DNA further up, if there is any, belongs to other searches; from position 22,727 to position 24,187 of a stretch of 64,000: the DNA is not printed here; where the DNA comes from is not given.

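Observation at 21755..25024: Four-gene cassette: two thiolase-fold paralogs stripped of all canonical catalytic residues, plus two DUF35 zinc-ribbon/OB proteins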

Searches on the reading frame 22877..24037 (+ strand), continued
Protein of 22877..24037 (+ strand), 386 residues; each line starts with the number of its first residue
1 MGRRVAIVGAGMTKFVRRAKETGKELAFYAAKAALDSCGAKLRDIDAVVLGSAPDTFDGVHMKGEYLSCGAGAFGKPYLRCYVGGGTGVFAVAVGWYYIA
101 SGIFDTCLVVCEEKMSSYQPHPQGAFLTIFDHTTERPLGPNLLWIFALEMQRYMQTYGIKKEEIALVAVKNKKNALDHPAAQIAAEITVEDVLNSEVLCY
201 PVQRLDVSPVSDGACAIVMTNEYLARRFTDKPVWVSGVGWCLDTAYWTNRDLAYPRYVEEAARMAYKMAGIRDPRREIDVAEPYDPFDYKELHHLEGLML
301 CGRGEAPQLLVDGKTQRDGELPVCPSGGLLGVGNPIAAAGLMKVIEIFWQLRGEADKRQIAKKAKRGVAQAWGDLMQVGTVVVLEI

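Call 47: search_protein_families(library=pfam, proteins=[L019:5459-5917:+, L042:5373-5921:+, L033:7162-8001:+, L028:1902-2378:+, L028:2345-2800:+, L075:5429-5878:+, L023:3864-4823:+, L041:2002-3324:+, L061:3946-4518:+, L046:8722-9549:+], max_evalue=0.001)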
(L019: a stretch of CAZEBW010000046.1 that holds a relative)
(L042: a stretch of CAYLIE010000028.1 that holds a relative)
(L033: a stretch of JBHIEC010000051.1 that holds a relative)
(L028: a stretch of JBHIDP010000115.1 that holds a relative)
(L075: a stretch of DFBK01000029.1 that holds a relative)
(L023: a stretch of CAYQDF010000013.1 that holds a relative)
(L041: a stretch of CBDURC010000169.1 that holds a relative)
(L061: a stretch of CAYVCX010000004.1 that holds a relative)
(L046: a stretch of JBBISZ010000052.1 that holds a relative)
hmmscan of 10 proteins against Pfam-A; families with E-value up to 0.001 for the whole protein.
L019:5459-5917:+ (152 aa): 1 family
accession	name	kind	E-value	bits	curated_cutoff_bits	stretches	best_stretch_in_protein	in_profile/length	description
PF01850.27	PIN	-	2.6e-16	60.7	23.6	1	22-141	1-118/120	PIN domain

L042:5373-5921:+ (182 aa): 2 families
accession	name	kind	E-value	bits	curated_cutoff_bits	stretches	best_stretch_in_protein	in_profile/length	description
PF19502.5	DUF6036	-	5.4e-06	26.7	23.6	1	4-164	7-130/164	Nucleotidyltransferase of unknown function (DUF6036)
PF10706.15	Aminoglyc_resit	-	0.00051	20.6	21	1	7-64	2-59/149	Aminoglycoside-2''-adenylyltransferase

L033:7162-8001:+ (279 aa): 4 families
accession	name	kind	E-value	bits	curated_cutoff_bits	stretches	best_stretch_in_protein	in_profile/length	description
PF05168.19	HEPN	-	9e-14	52.1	22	1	147-255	8-114/117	HEPN domain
PF01909.29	NTP_transf_2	-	1.2e-07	32.4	21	1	44-76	13-43/93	Nucleotidyltransferase domain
PF18765.7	Polbeta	-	3e-07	30.9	26.9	1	45-79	11-45/93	Polymerase beta, Nucleotidyltransferase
PF05942.16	PaREP1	-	3.2e-05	24.2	24.4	1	146-186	5-45/115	Archaeal PaREP1/PaREP8 family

L028:1902-2378:+ (158 aa): 2 families
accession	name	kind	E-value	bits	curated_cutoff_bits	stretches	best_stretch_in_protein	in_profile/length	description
PF01909.29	NTP_transf_2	-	6.6e-08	33.3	21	1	15-61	7-52/93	Nucleotidyltransferase domain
PF18765.7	Polbeta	-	1.5e-05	25.5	26.9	1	23-53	12-42/93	Polymerase beta, Nucleotidyltransferase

L028:2345-2800:+ (151 aa): 1 family
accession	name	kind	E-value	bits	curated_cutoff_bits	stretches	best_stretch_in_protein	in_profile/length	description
PF05168.19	HEPN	-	1.6e-10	41.6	22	1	19-145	3-116/117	HEPN domain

L075:5429-5878:+ (149 aa): 1 family
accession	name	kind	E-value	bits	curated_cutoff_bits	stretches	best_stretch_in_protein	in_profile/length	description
PF13366.12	PDDEXK_3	-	1.6e-30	106.3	22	1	14-129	1-116/117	PD-(D/E)XK nuclease superfamily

L023:3864-4823:+ (319 aa): 2 families
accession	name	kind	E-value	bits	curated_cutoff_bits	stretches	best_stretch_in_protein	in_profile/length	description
PF03328.21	HpcH_HpaI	-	4.1e-56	190.2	25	1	28-246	1-221/221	HpcH/HpaI aldolase/citrate lyase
PF15617.12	C-C_Bond_Lyase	-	1.8e-17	64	28.4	1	29-310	9-319/320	C-C_Bond_Lyase of the TIM-Barrel fold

L041:2002-3324:+ (440 aa): 2 families
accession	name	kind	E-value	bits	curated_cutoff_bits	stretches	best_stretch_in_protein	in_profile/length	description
PF02492.25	cobW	-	3e-06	27.4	20.7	1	235-298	113-179/180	CobW/HypB/UreG, nucleotide-binding domain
PF02606.20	LpxK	-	0.00083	19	27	0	114-280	27-194/328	Tetraacyldisaccharide-1-P 4'-kinase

L061:3946-4518:+ (190 aa): 1 family
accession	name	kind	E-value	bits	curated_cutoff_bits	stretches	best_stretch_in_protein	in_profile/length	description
PF09918.14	DUF2148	-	5.9e-32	109.9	25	1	125-190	2-68/68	Uncharacterized protein containing a ferredoxin domain (DUF2148)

L046:8722-9549:+ (275 aa): 0 families

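Call 51: search_solved_structures(query=L014:2642-4321:+, max_evalue=1e-30, show_alignments=0)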
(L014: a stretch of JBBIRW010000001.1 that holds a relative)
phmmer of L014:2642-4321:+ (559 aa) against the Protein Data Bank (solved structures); distinct sequences matched with E-value up to 1e-30: 10.
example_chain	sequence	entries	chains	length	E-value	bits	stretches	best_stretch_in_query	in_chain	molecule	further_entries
4r3u_A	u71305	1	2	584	1.2e-180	605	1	10-555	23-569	2-hydroxyisobutyryl-CoA mutase large subunit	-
8gju_J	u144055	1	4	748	5.3e-166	556.7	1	16-554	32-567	Methylmalonyl-CoA mutase, mitochondrial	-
2xij_A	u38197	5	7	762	5.6e-166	556.6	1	16-554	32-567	METHYLMALONYL-COA MUTASE, MITOCHONDRIAL | Methylmalonyl-CoA mutase, mitochondrial precursor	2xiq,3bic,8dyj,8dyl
5req_A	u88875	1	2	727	7.9e-154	516.5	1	54-554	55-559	PROTEIN (METHYLMALONYL-COA MUTASE ALPHA-SUBUNIT)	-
1req_A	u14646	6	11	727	2.2e-153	515.1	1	54-554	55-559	METHYLMALONYL-COA MUTASE | PROTEIN (METHYLMALONYL-COA MUTASE)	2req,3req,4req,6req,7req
1e1c_A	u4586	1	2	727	5.4e-152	510.4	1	54-554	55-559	METHYLMALONYL-COA MUTASE ALPHA CHAIN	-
6oxc_A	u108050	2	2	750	1.6e-150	505.6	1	40-554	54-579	Methylmalonyl-CoA mutase large subunit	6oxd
4xc6_A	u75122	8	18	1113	1.6e-90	307.5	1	191-554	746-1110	Isobutyryl-CoA mutase fused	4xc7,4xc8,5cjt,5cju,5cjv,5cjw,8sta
8ssl_A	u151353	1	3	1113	1.6e-90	307.5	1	191-554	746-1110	Fused isobutyryl-CoA mutase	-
1e1c_B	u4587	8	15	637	1.2e-32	116.5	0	215-471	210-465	METHYLMALONYL-COA MUTASE BETA CHAIN | METHYLMALONYL-COA MUTASE | PROTEIN (METHYLMALONYL-COA MUTASE BETA-SUBUNIT)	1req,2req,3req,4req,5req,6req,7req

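Call 52: search_solved_structures(query=L014:2642-4321:+, max_evalue=1e-100, show_alignments=4)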
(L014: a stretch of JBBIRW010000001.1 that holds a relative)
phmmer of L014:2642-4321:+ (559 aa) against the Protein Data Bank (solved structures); distinct sequences matched with E-value up to 1e-100: 7.
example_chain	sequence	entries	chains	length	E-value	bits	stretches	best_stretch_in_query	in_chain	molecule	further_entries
4r3u_A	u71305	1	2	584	1.2e-180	605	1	10-555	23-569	2-hydroxyisobutyryl-CoA mutase large subunit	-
8gju_J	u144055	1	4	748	5.3e-166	556.7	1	16-554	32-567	Methylmalonyl-CoA mutase, mitochondrial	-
2xij_A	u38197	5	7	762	5.6e-166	556.6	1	16-554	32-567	METHYLMALONYL-COA MUTASE, MITOCHONDRIAL | Methylmalonyl-CoA mutase, mitochondrial precursor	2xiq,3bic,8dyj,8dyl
5req_A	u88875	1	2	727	7.9e-154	516.5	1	54-554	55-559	PROTEIN (METHYLMALONYL-COA MUTASE ALPHA-SUBUNIT)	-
1req_A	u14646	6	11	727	2.2e-153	515.1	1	54-554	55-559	METHYLMALONYL-COA MUTASE | PROTEIN (METHYLMALONYL-COA MUTASE)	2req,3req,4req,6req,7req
1e1c_A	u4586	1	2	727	5.4e-152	510.4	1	54-554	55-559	METHYLMALONYL-COA MUTASE ALPHA CHAIN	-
6oxc_A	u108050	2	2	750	1.6e-150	505.6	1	40-554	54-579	Methylmalonyl-CoA mutase large subunit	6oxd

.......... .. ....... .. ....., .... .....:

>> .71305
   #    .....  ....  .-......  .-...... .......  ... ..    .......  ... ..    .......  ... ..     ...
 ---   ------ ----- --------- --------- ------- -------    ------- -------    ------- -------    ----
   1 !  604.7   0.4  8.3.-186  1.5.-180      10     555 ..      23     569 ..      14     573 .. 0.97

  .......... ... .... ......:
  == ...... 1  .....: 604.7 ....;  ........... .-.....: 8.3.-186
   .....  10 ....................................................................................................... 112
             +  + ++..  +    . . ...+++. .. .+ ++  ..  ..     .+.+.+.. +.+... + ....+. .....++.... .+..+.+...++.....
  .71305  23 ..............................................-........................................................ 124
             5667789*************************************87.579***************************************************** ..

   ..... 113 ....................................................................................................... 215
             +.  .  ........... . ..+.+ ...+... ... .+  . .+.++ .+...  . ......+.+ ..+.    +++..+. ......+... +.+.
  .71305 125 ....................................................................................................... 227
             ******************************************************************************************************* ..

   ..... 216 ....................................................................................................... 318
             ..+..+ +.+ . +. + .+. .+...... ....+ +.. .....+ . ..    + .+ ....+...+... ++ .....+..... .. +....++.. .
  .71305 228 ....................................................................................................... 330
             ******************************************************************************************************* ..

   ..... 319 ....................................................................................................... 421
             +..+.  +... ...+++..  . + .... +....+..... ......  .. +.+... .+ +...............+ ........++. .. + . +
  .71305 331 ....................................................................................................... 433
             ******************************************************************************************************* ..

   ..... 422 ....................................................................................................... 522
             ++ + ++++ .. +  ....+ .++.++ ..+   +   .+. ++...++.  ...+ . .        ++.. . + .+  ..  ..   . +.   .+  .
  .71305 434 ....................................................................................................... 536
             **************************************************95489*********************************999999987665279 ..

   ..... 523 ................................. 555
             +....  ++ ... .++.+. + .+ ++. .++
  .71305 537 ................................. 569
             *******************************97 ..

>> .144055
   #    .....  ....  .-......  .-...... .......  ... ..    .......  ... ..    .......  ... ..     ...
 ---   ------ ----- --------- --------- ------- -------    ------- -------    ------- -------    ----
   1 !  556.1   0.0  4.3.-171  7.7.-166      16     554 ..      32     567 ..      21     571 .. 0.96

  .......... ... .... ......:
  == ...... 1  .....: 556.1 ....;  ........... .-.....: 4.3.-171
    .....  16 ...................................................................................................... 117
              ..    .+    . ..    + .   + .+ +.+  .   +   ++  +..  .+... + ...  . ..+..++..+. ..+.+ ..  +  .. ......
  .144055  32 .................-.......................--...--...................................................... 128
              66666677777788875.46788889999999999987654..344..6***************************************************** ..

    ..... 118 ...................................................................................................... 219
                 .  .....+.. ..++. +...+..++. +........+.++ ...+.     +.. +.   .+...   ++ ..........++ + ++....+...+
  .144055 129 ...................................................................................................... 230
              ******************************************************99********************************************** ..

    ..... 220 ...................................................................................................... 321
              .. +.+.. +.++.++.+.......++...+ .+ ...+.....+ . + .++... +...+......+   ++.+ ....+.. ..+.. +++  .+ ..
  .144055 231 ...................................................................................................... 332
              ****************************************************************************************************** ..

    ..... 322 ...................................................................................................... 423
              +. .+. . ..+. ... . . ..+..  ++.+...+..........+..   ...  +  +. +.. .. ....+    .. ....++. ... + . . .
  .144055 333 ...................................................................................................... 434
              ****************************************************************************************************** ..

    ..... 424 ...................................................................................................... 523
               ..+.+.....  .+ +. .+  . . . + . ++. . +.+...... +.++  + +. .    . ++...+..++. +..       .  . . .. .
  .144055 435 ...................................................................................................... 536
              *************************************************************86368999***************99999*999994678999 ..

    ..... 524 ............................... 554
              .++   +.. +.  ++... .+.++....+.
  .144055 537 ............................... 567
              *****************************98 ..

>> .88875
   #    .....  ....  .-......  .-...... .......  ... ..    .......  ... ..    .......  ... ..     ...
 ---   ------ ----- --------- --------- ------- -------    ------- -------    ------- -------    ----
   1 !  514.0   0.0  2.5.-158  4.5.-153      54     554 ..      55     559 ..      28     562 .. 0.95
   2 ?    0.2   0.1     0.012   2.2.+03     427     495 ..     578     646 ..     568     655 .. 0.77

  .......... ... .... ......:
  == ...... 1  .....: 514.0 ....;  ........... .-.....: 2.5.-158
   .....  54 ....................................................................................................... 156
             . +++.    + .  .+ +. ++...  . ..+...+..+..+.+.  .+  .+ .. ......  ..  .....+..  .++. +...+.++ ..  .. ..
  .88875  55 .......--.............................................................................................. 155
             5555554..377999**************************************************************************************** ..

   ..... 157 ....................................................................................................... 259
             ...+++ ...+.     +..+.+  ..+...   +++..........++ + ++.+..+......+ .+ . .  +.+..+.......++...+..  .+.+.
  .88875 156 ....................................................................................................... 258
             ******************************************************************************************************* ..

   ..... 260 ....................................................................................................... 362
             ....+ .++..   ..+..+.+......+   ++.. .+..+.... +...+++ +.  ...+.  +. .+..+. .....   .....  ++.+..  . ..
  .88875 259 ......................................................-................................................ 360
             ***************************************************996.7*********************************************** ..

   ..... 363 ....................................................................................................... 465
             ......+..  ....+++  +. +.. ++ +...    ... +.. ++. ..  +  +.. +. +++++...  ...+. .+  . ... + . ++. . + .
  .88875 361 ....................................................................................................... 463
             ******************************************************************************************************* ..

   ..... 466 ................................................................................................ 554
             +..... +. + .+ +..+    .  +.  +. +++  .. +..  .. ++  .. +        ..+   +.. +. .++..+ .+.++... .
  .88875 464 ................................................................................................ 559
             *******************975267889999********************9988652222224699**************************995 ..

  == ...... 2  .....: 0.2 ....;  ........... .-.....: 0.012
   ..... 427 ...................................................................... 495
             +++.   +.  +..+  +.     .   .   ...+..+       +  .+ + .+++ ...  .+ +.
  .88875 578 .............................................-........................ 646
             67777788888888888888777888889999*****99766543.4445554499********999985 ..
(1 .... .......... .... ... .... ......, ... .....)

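Call 55: search_protein_representatives(protein=window:22877-24037:+)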
Query: 386 residues. Proteins with E-value up to 0.001 (for the whole library): 7231; up to 1e-10: 3197; up to 1e-30: 547. The best 150 are listed.
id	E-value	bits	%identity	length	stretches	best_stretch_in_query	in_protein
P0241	6.4e-168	575.3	65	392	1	3-384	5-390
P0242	5.0e-151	519.6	61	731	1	4-384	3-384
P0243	7.5e-140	482.9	74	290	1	98-384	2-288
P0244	5.1e-130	450.5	62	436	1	4-322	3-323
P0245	1.6e-116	406.1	60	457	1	50-356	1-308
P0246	6.2e-115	400.8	72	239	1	70-304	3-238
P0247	5.2e-111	387.9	74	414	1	150-384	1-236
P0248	3.7e-105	368.7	72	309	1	79-305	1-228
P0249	2.8e-91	322.9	43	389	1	1-384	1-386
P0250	6.5e-90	318.5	69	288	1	153-358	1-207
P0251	2.9e-89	316.3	66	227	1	4-219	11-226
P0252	4.0e-86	306.0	60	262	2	189-325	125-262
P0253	1.4e-85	304.2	43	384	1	3-384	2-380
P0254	1.2e-82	294.5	63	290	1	12-228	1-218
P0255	1.2e-81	291.2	63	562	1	169-384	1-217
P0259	1.3e-74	268.1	40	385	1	1-384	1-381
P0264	1.1e-71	258.4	41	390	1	1-379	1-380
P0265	1.1e-71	258.4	40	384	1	2-383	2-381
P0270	3.8e-68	246.8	37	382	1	3-386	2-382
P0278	2.2e-64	234.4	42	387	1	1-383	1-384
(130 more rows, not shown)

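Call 63: search_dna_similar(query=window:22877-24037:+, collection=plasmids, mode=protein, max_evalue=1e-40, max_rows=15)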
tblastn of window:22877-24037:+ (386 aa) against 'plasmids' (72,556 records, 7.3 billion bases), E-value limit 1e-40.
Records with a match: 48; places in all: 54; records where one place covers at least 80% of the query: 48.
Best place of each record, by identity: <60% 48.
By first word of the organism name: Natrinema 7; Streptomyces 5; Haloarcula 4; Halomarina 4; Haladaptatus 3; Cupriavidus 3; Halobaculum 2; Haloterrigena 2; Halorubrum 2; Haloferax 2; and 13 more.
By predicted mobility (MOB-suite, as given by PLSDB): non-mobilizable 46; mobilizable 1; conjugative 1.
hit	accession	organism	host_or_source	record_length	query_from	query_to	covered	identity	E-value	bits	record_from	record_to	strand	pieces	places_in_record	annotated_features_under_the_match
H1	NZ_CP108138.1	Streptomyces sp. NBC_00184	-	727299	5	377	97%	37.9%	2e-53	197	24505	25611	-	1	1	thiolase domain-containing protein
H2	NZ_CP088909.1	Rhodococcus qingshengii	cell culture,forest soil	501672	1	385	100%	36.1%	3e-58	211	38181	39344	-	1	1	thiolase domain-containing protein | hypothetical protein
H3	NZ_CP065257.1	Streptomyces clavuligerus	cell culture,lab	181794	5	377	97%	36.8%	3e-53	197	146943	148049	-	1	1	thiolase domain-containing protein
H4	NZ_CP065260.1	Streptomyces clavuligerus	cell culture,lab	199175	5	377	97%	36.8%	3e-53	197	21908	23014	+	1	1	thiolase domain-containing protein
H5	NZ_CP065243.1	Streptomyces clavuligerus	cell culture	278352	5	377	97%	36.8%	3e-53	197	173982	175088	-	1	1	thiolase domain-containing protein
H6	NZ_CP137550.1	Streptomyces sp. N50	Selaginella tamariscina,cell ...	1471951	5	377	97%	36.3%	6e-47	179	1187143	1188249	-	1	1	record has no annotation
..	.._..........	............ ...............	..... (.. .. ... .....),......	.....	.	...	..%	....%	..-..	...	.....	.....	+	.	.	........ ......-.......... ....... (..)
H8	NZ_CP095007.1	Halococcus dombrowskii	Direct from delivered sample,Rock salt ...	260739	2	383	99%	35.1%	6e-56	205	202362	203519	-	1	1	thiolase family protein | OB-fold domain-containing protein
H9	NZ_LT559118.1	Nonomuraea gerenzanensis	-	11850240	1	377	98%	35.5%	1e-50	189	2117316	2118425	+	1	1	none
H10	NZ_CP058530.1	Halobaculum halophilum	cell culture,sediment in salt lake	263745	1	385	100%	34.4%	4e-49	185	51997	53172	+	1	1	beta-ketoacyl synthase N-terminal-like domain-containing protein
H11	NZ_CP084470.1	Natrinema salinisoli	cell culture,saline soil sediment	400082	4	385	99%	34.5%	5e-47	179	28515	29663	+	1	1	thiolase domain-containing protein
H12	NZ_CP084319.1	Haloterrigena alkaliphila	Salt lake,Salt lake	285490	4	385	99%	34.5%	6e-46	176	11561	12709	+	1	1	thiolase domain-containing protein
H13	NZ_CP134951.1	Halobaculum sp. XH14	cell culture,sediment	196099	1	385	100%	34.3%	1e-46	178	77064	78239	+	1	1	beta-ketoacyl synthase N-terminal-like domain-containing protein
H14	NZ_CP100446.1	Natrinema caseinilyticum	marine sediment,sediment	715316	1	385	100%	33.8%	7e-43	167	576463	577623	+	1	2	thiolase domain-containing protein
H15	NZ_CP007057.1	Halostagnicola larsenii XH-48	-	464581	1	384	99%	33.7%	9e-49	184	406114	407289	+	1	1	beta-ketoacyl synthase N-terminal-like domain-containing protein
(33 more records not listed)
